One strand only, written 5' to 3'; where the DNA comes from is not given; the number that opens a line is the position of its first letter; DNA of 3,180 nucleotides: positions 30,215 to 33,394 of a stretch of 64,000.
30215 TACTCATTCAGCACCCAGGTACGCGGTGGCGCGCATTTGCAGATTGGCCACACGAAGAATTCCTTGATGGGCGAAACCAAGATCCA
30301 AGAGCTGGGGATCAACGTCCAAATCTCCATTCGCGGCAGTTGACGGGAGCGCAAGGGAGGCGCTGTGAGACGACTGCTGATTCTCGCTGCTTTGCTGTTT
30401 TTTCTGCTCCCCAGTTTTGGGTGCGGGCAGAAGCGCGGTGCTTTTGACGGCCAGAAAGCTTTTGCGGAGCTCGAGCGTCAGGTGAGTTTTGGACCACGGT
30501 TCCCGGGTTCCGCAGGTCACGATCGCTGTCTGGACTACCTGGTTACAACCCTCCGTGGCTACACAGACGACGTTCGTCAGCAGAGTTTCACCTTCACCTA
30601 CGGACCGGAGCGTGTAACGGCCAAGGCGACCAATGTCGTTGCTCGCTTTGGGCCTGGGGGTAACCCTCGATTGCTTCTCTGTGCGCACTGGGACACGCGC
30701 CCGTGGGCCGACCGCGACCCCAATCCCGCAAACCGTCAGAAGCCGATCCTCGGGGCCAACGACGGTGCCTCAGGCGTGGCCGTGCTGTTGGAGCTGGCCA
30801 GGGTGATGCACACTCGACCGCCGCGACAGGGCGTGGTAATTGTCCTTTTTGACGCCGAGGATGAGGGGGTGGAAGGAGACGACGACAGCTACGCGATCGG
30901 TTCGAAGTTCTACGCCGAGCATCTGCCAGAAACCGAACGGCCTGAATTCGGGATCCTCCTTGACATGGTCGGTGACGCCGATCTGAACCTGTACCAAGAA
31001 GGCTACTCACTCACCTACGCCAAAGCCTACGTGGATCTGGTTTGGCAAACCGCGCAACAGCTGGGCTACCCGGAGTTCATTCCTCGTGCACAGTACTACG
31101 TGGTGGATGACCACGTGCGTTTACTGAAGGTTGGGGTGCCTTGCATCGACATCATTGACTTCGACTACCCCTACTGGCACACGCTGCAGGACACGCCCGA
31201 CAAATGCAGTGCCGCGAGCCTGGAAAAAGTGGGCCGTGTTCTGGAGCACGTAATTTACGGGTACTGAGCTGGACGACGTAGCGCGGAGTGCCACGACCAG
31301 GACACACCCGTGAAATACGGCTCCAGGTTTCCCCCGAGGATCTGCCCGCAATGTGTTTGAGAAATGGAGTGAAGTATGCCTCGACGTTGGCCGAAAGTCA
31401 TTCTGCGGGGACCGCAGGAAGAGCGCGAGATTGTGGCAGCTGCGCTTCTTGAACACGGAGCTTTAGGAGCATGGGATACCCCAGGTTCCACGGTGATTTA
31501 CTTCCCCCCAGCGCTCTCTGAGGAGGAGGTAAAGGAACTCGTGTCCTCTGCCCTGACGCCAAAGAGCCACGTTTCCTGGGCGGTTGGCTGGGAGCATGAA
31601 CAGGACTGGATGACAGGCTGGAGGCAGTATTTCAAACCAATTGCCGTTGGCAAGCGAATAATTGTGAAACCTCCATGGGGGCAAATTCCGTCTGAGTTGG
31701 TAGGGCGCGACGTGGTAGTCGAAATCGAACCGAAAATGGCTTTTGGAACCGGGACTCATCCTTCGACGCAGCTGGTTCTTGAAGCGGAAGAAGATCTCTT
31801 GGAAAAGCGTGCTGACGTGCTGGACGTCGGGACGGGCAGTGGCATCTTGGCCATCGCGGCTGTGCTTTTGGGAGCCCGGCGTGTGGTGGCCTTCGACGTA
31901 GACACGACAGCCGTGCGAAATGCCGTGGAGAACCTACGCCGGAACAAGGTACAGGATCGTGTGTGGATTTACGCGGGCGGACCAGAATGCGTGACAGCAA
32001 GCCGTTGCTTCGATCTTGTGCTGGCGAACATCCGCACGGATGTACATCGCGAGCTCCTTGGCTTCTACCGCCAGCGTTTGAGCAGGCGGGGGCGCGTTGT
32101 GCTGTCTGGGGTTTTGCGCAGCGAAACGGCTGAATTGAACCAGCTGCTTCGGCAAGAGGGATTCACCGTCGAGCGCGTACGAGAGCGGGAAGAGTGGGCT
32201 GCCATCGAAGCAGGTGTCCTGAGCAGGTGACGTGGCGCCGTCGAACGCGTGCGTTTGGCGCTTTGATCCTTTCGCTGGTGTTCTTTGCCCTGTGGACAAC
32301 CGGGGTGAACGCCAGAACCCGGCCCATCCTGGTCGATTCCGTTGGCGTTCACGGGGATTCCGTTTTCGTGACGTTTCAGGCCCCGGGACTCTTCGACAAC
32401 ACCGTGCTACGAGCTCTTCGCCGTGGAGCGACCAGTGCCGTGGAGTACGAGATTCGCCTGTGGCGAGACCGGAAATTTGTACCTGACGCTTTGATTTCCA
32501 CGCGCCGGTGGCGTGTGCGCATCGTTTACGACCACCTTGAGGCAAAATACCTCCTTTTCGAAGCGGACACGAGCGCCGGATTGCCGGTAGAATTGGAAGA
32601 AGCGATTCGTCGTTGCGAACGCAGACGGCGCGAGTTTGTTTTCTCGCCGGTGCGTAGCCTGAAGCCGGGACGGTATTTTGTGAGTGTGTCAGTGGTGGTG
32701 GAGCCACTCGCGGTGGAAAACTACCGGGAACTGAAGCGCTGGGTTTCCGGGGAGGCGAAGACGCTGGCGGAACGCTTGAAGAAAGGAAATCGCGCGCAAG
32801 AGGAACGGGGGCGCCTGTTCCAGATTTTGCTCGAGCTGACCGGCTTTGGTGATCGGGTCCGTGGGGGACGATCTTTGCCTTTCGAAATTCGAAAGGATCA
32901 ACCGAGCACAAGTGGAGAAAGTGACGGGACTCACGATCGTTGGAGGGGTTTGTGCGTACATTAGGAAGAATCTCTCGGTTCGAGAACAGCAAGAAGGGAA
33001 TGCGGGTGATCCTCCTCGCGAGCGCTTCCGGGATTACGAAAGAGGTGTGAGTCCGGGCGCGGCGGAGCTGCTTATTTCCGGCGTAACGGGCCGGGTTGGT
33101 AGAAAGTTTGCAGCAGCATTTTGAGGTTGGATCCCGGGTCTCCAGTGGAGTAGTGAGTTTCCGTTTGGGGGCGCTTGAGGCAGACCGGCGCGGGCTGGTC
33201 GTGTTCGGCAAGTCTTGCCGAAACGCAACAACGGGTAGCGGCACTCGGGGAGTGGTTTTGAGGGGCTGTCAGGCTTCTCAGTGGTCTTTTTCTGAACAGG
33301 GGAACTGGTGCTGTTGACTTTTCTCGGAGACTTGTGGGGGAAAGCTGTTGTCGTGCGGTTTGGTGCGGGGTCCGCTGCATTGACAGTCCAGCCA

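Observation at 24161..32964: Apparent operon linking a SprA/Sov-like T9SS translocon gene to a glutaminyl cyclase lipoprotein, prmA and a conserved hypothetical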

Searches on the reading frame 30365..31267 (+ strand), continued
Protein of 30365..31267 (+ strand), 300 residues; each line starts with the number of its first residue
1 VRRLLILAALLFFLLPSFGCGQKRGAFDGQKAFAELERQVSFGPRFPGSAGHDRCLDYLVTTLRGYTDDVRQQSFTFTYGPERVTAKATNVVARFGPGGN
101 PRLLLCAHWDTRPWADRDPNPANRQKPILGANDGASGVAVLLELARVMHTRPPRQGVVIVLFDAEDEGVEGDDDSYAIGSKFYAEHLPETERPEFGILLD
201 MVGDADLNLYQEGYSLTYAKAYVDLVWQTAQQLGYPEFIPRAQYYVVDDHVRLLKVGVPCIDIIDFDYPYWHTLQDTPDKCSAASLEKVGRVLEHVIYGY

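Call 48: find_encoding_contigs(protein=P0074, flank=8000, max_places=1)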
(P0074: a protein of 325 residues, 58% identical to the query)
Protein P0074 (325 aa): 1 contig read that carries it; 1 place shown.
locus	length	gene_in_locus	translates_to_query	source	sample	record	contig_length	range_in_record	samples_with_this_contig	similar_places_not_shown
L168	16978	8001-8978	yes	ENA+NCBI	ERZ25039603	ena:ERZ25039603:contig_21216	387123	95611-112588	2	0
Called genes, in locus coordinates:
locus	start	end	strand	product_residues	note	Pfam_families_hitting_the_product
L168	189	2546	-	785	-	PF12704:MacB_PCD, PF02687:FtsX, PF12704:MacB_PCD (weak), PF02687:FtsX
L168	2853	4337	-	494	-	PF04389:Peptidase_M28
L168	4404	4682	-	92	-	-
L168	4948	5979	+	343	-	PF00817:IMS, PF11798:IMS_HHH (weak), PF21999:IMS_HHH_1 (weak), PF11799:IMS_C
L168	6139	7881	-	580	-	PF02730:AFOR_N, PF01314:AFOR_C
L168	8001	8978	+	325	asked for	PF04389:Peptidase_M28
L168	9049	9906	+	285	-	-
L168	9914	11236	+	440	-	PF04389:Peptidase_M28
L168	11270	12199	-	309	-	PF04055:Radical_SAM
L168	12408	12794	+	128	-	PF03965:Penicillinase_R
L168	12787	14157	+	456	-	PF05569:Peptidase_M56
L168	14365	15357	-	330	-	PF00248:Aldo_ket_red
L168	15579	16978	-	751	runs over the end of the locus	PF13620:CarboxypepD_reg, PF13715:CarbopepD_reg_2, PF07715:Plug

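Call 49: find_encoding_contigs(protein=P0008, flank=8000, max_places=1)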
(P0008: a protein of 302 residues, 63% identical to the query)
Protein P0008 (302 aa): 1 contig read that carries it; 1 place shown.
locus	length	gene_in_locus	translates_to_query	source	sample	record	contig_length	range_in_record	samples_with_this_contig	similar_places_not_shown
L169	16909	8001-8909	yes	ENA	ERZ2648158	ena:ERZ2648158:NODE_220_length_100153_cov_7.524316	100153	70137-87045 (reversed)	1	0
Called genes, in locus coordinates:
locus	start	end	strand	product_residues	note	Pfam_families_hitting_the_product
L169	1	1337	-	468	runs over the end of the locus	PF03739:LptF_LptG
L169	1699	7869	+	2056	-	PF14349:SprA_N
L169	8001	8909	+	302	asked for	PF04389:Peptidase_M28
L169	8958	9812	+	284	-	PF06325:PrmA, PF05175:MTS, PF13489:Methyltransf_23 (weak), PF13847:Methyltransf_31, PF08242:Methyltransf_12 (weak), PF13649:Methyltransf_25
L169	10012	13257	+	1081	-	PF13620:CarboxypepD_reg (faint), PF17210:SdrD_B (faint), PF22904:NOMO1-like_2nd (faint), PF13715:CarbopepD_reg_2 (faint), PF13860:FlgD_ig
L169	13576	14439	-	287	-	PF00149:Metallophos, PF12850:Metallophos_2 (weak)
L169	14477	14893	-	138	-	-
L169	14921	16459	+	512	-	PF04389:Peptidase_M28, PF01546:Peptidase_M20 (weak), PF18962:Por_Secre_tail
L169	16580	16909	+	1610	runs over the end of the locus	PF01364:Peptidase_C25, PF13860:FlgD_ig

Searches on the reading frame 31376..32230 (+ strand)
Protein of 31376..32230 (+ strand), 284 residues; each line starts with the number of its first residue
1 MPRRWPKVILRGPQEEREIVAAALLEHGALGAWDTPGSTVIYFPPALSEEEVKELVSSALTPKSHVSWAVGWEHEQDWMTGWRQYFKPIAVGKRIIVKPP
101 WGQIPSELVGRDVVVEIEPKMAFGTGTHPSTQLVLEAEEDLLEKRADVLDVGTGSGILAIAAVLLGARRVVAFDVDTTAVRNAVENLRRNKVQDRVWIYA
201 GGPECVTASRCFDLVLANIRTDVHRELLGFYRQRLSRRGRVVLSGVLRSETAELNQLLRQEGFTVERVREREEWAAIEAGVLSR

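Call 8: search_protein_families(library=pfam, proteins=[window:31376-32230:+], max_evalue=0.01)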
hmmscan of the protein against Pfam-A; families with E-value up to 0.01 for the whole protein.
window:31376-32230:+ (284 aa): 11 families
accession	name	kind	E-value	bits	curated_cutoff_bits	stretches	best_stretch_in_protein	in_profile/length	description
PF06325.19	PrmA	-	2.4e-61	208.3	22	1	48-278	67-292/296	Ribosomal protein L11 methyltransferase (PrmA)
PF05175.20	MTS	-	1.3e-07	31.9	23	1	131-218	20-105/170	Methyltransferase small domain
PF13649.12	Methyltransf_25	-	1.5e-06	29.3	27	1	148-218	1-71/97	Methyltransferase domain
PF12847.13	Methyltransf_18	-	1.5e-06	28.7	27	1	136-267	6-137/151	Methyltransferase domain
PF02475.24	TRM5-TYW2_MTfase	-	3.3e-06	27.6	28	1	144-224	36-117/164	TRM5/TYW2 methyltransferase domain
PF13489.12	Methyltransf_23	-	7.5e-06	26.2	27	1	140-252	19-126/164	Methyltransferase domain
PF13847.12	Methyltransf_31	-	1.7e-05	25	27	1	144-218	3-81/145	Methyltransferase domain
PF01135.25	PCMT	-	4.2e-05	23.8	20.3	1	139-216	70-147/210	Protein-L-isoaspartate(D-aspartate) O-methyltransferase (PCMT)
PF03602.21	Cons_hypoth95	-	0.00016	21.9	24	1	125-194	19-91/182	Conserved hypothetical protein 95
PF08241.18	Methyltransf_11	-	0.0012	19.8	21.2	1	149-218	1-67/95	Methyltransferase domain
PF08242.18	Methyltransf_12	-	0.0084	17.2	30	0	149-218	1-72/98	Methyltransferase domain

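Call 9: search_protein_families(library=ncbifam, proteins=[window:31376-32230:+], max_evalue=0.01)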
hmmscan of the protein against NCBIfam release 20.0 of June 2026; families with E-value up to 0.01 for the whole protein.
window:31376-32230:+ (284 aa): 40 families (the best 25 are shown)
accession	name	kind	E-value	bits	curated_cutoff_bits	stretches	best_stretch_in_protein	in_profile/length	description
TIGR00406.1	prmA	equivalog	1.4e-57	195.3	183.15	1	73-274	90-287/288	50S ribosomal protein L11 methyltransferase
NF001785.0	PRK00517.2-2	equivalog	3.6e-54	183.8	188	1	13-278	16-278/282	50S ribosomal protein L11 methyltransferase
NF001790.0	PRK00517.3-3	equivalog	6.1e-49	166.7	269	1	10-279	6-259/262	50S ribosomal protein L11 methyltransferase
NF001786.0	PRK00517.2-4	equivalog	3.1e-33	115.1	327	1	54-277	58-270/277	50S ribosomal protein L11 methyltransferase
NF001784.0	PRK00517.2-1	equivalog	1.1e-27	97.2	244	1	74-277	82-287/290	50S ribosomal protein L11 methyltransferase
NF011529.0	PRK14968.1-3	equivalog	1.6e-11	44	162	1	133-199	23-87/198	putative methyltransferase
TIGR03534.1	RF_mod_PrmC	equivalog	1.3e-10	41.1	199.1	1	129-218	71-163/253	peptide chain release factor N(5)-glutamine methyltransferase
NF043040.1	corrin_prot_MT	hypoth_equivalog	2.7e-09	36.8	180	1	140-247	37-151/216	corrinoid protein-associated methyltransferase CpaM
TIGR02469.1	CbiT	equivalog_domain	1.6e-08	34.8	78.3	1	142-244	17-121/124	precorrin-6Y C5,15-methyltransferase (decarboxylating) subunit CbiT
TIGR00537.1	hemK_rel_arch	hypoth_equivalog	5.9e-08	32.6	87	1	137-197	13-71/179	HemK2/MTQ2 family protein methyltransferase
TIGR03533.1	L3_gln_methyl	equivalog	9.7e-08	31.7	229.7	1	139-218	114-196/284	50S ribosomal protein L3 N(5)-glutamine methyltransferase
TIGR00536.1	hemK_fam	subfamily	1.7e-07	30.6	115.5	1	132-199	100-170/286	HemK family protein methyltransferase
NF011528.0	PRK14968.1-2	equivalog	3.2e-07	30.1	171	1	143-195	37-88/205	putative methyltransferase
NF011527.0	PRK14968.1-1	equivalog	1.5e-05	24.8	242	1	131-186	21-76/192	putative methyltransferase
NF001453.0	PRK00312.1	equivalog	1.7e-05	24.5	188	1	142-260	78-191/217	protein-L-isoaspartate(D-aspartate) O-methyltransferase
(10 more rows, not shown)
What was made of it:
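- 31376..32230 (+): prmA, the ribosomal protein L11 methyltransferase. It is cytoplasmic. TIGR00406 scores 195.3 bits (cut-off 183.15) and PF06325 scores 208.3 bits (calls 8, 9).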

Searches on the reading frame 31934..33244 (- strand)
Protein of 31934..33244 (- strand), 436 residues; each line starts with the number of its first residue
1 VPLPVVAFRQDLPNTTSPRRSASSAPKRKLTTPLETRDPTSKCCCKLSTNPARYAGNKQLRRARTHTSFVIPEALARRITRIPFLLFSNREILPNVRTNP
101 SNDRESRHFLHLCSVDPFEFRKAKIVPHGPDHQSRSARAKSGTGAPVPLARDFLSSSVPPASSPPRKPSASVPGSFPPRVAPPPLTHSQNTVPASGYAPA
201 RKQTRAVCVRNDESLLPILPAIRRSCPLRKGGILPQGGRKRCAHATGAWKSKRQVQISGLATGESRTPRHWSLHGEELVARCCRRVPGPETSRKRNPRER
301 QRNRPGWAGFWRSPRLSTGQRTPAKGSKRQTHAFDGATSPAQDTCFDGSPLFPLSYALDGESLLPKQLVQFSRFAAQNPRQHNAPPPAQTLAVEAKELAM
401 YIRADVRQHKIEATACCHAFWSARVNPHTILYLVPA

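Call 13: search_protein_families(library=pfam, proteins=[window:31934-33244:-], max_evalue=0.001)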
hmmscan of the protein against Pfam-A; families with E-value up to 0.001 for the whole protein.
window:31934-33244:- (436 aa): 0 families
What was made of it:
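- Tried and rejected: The antisense ORF 31934-33244 (436 aa) has no Pfam match and was treated as a shadow of prmA and DUF4390 (call 13).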

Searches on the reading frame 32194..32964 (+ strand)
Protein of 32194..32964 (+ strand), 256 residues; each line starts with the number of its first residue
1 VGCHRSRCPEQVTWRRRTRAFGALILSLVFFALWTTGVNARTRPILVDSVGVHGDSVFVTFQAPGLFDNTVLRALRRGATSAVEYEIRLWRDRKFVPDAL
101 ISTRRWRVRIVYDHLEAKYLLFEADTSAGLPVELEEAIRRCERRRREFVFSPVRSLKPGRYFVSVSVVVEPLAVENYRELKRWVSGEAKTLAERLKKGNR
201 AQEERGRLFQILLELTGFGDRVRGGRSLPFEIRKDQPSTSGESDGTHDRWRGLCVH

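Call 8: search_protein_families(library=pfam, proteins=[window:32194-32964:+], max_evalue=0.01)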
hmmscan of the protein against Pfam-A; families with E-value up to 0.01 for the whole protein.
window:32194-32964:+ (256 aa): 1 family
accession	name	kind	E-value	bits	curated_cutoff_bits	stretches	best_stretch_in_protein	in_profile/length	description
PF14334.11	DUF4390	-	3.6e-10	40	27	1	52-165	13-128/161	Domain of unknown function (DUF4390)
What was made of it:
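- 32227..32964 (+): A DUF4390 (PlrP-family) exported protein. The GTG start overlaps the prmA stop codon (GTGA). An alternative start lies at 32194. Predicted cleavage is VNA|RTRP. PF14334 scores 40 bits (cut-off 27) (call 8).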

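Call 9: search_protein_families(library=ncbifam, proteins=[window:32194-32964:+], max_evalue=0.01)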
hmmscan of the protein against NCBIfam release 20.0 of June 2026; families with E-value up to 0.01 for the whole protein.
window:32194-32964:+ (256 aa): 0 families
